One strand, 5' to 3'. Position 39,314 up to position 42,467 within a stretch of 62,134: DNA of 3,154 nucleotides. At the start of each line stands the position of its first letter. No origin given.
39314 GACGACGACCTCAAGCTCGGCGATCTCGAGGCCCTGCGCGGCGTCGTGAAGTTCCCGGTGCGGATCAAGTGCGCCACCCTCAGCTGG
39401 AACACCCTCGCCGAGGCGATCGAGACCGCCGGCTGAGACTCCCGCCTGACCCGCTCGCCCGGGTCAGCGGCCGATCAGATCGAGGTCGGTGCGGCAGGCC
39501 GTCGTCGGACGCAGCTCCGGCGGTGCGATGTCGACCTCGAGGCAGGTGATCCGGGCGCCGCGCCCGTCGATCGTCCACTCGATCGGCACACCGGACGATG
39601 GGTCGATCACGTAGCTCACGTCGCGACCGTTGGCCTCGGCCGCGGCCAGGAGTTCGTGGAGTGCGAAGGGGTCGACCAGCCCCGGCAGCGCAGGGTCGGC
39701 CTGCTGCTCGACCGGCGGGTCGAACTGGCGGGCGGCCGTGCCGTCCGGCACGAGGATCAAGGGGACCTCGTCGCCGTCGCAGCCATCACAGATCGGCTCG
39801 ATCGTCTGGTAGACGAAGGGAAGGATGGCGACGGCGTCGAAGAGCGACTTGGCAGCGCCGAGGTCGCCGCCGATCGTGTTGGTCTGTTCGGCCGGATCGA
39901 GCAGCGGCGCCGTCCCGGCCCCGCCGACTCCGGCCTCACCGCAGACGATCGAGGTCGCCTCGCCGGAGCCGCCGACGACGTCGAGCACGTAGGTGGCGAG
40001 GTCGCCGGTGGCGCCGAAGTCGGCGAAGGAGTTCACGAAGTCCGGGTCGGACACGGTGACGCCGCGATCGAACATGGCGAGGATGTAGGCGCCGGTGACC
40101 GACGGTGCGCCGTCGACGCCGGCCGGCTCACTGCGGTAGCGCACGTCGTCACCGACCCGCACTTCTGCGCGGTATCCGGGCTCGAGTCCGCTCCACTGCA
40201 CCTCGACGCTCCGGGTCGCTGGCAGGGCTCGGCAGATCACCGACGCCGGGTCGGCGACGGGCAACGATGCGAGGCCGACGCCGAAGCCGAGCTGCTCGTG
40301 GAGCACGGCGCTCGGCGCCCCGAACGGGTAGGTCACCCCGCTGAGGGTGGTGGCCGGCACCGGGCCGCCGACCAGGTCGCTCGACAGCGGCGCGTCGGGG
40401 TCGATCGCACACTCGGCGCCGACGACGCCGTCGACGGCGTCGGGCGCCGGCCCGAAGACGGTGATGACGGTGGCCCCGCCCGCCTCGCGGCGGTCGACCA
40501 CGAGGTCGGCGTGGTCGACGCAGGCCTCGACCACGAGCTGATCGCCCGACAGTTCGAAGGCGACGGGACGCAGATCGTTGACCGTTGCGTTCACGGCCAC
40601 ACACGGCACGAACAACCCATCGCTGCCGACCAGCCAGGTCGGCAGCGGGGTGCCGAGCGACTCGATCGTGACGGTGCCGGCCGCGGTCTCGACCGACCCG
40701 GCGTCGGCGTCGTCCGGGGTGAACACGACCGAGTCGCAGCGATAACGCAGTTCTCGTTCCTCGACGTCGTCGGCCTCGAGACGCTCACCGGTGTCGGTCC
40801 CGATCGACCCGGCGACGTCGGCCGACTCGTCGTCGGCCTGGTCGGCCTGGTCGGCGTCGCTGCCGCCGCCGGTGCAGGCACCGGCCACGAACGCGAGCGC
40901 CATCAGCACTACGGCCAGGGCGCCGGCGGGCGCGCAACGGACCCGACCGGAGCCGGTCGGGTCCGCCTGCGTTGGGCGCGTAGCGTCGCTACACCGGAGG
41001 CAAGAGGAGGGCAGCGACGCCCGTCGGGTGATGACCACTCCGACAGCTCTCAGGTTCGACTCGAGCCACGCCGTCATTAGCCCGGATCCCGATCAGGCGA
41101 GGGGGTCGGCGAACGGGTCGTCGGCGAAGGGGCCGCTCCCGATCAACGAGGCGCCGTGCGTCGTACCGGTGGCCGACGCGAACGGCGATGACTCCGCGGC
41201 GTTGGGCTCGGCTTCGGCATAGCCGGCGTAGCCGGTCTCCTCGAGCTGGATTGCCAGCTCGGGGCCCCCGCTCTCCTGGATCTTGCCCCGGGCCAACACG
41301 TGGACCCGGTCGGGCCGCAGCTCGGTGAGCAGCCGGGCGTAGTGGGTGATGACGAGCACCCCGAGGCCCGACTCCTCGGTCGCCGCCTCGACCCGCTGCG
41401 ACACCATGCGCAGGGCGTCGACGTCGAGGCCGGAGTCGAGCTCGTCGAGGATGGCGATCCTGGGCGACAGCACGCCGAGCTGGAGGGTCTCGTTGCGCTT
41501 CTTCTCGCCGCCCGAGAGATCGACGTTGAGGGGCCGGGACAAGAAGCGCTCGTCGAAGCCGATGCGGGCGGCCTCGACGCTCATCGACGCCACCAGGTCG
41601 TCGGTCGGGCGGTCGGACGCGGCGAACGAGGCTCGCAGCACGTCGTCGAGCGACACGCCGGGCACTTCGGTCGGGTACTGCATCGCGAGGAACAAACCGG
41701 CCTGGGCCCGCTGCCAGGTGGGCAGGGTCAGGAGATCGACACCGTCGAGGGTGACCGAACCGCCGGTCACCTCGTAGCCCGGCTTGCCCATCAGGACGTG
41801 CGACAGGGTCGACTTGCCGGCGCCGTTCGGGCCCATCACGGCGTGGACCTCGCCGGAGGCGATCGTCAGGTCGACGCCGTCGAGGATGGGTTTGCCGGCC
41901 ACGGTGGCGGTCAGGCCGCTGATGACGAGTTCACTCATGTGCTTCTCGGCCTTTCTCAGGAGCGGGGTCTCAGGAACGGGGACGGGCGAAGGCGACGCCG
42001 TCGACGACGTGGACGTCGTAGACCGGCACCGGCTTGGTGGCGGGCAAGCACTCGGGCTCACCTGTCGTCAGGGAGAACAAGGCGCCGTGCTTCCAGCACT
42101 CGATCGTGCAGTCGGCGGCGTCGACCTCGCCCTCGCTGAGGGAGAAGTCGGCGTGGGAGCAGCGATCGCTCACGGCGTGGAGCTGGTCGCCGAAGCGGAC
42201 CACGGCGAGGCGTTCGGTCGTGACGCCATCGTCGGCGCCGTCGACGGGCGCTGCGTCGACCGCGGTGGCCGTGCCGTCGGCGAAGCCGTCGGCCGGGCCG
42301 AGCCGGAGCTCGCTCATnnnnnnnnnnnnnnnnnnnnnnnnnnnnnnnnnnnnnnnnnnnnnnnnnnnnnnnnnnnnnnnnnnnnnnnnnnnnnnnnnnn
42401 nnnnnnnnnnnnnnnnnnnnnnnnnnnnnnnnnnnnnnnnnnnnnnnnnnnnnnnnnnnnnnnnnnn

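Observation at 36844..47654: The same ~27-nt motif precedes all three suf transcription units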

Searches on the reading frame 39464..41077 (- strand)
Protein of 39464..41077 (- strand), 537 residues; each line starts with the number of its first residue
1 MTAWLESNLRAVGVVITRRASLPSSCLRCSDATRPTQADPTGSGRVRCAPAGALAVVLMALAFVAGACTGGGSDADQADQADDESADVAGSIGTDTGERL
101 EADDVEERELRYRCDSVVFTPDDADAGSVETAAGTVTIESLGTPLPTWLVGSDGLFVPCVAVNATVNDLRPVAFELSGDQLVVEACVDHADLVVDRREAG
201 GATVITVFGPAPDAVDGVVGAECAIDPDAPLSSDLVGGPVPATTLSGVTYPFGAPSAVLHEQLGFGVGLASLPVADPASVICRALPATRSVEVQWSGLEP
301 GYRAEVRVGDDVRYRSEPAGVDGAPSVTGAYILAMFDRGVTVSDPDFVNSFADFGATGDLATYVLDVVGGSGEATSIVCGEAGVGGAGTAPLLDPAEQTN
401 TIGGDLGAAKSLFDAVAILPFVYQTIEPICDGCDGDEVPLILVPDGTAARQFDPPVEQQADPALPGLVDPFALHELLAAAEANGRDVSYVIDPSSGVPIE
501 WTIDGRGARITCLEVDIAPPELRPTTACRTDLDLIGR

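Call 8: search_protein_families(library=pfam, proteins=[window:39464-41077:-])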
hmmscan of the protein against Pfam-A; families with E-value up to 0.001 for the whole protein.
window:39464-41077:- (537 aa): 0 families

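Call 20: search_protein_families(library=pfam, proteins=[window:39464-41077:-], max_evalue=0.01)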
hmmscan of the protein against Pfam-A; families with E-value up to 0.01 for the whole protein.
window:39464-41077:- (537 aa): 0 families

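Call 66: search_protein_families(library=pfam, proteins=[window:39464-41077:-], max_evalue=1)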
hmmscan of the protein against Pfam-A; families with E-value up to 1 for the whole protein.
window:39464-41077:- (537 aa): 0 families

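Call 67: search_protein_families(library=ncbifam, proteins=[window:39464-41077:-], max_evalue=0.1)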
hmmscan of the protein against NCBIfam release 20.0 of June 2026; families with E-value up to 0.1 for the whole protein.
window:39464-41077:- (537 aa): 0 families

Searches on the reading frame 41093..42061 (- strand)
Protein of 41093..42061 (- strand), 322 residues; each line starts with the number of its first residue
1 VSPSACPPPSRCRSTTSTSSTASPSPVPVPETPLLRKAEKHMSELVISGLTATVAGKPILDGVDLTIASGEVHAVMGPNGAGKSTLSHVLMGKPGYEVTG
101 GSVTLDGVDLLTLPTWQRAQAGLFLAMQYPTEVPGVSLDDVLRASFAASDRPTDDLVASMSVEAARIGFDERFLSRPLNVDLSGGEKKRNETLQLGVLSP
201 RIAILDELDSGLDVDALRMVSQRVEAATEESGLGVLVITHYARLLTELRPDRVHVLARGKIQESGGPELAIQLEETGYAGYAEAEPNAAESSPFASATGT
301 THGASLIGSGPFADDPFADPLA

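Call 8: search_protein_families(library=pfam, proteins=[window:41093-42061:-])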
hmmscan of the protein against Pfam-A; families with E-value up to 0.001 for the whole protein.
window:41093-42061:- (322 aa): 3 families
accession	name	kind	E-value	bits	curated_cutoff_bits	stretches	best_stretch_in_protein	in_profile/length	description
PF00005.33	ABC_tran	-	4.5e-18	66.6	25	1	60-207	1-134/137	ABC transporter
PF02463.25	SMC_N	-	1.1e-05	25.4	40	0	202-248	161-205/220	RecF/RecN/SMC N terminal domain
PF13304.12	AAA_21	-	2.5e-05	25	27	0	197-240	255-298/304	AAA domain, putative AbiEii toxin, Type IV TA system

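Call 67: search_protein_families(library=ncbifam, proteins=[window:41093-42061:-], max_evalue=0.1)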
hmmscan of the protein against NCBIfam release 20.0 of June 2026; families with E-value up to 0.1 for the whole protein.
window:41093-42061:- (322 aa): 184 families (the best 25 are shown)
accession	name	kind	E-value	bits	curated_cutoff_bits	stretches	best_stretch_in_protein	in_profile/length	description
TIGR01978.1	sufC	equivalog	2.2e-81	272.9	212.8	1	45-279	1-241/243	Fe-S cluster assembly ATPase SufC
NF007134.0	PRK09580.1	equivalog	4.7e-65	219.5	400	1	45-281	2-244/248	Fe-S cluster assembly ATPase SufC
TIGR03864.1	PQQ_ABC_ATP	hypoth_equivalog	7.8e-26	91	302.25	1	45-267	2-216/236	ABC transporter, ATP-binding subunit, PQQ-dependent alcohol dehydrogenase system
NF010068.0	PRK13548.1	equivalog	1.7e-23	83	261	1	44-272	5-232/261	heme ABC transporter ATP-binding protein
TIGR03873.1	F420-0_ABC_ATP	hypoth_equivalog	3e-23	82.4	372.4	1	44-269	1-223/256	putative F420-0 ABC transporter ATP-binding protein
TIGR04406.1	LPS_export_lptB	equivalog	5.4e-23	81.5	240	1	45-272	2-224/239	LPS export ABC transporter ATP-binding protein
NF000355.4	ribo_prot_ABC_F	equivalog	3.9e-22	78.8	380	2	49-265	7-196/499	ribosomal protection-like ABC-F family protein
TIGR03410.1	urea_trans_UrtE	equivalog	5.5e-21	75.1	285.8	1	47-265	3-214/230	urea ABC transporter ATP-binding subunit UrtE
TIGR04520.1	ECF_ATPase_1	equivalog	6.5e-21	74.9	315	1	56-271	14-224/269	energy-coupling factor transporter ATPase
NF010156.0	PRK13635.1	equivalog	2.9e-20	72.6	392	1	57-272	20-229/279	energy-coupling factor ABC transporter ATP-binding protein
TIGR02204.1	MsbA_rel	hypoth_equivalog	2.1e-19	69.6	780.4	1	57-268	353-559/576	ABC transporter, permease/ATP-binding protein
TIGR01188.1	drrA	subfamily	2.6e-19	69.6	312.45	1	60-268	9-209/302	daunorubicin resistance ABC transporter, ATP-binding protein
TIGR03375.1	type_I_sec_LssB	subfamily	5.8e-19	67.8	693.1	1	57-268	480-686/696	type I secretion system permease/ATPase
NF007601.2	PRK10247.1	equivalog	7.3e-19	68.1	292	1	49-242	6-192/204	iron efflux ABC transporter ATP-binding subunit FetA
TIGR04521.1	ECF_ATPase_2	equivalog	2.9e-18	66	330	1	57-270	18-232/279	energy-coupling factor transporter ATPase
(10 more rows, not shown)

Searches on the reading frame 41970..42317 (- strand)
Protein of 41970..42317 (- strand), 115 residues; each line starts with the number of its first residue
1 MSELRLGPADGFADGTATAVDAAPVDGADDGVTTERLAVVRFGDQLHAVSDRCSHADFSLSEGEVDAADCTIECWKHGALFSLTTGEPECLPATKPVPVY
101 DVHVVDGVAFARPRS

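Call 19: search_protein_families(library=pfam, proteins=[window:41970-42317:-], max_evalue=0.01)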
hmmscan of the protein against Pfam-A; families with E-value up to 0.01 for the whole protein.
window:41970-42317:- (115 aa): 2 families
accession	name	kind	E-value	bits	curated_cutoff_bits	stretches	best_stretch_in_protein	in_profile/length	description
PF00355.32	Rieske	-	1.3e-14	54.3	20.3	1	33-100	22-87/88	Rieske [2Fe-2S] domain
PF13806.12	Rieske_2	-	3.1e-06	27.5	27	1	27-107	16-99/104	Rieske-like [2Fe-2S] domain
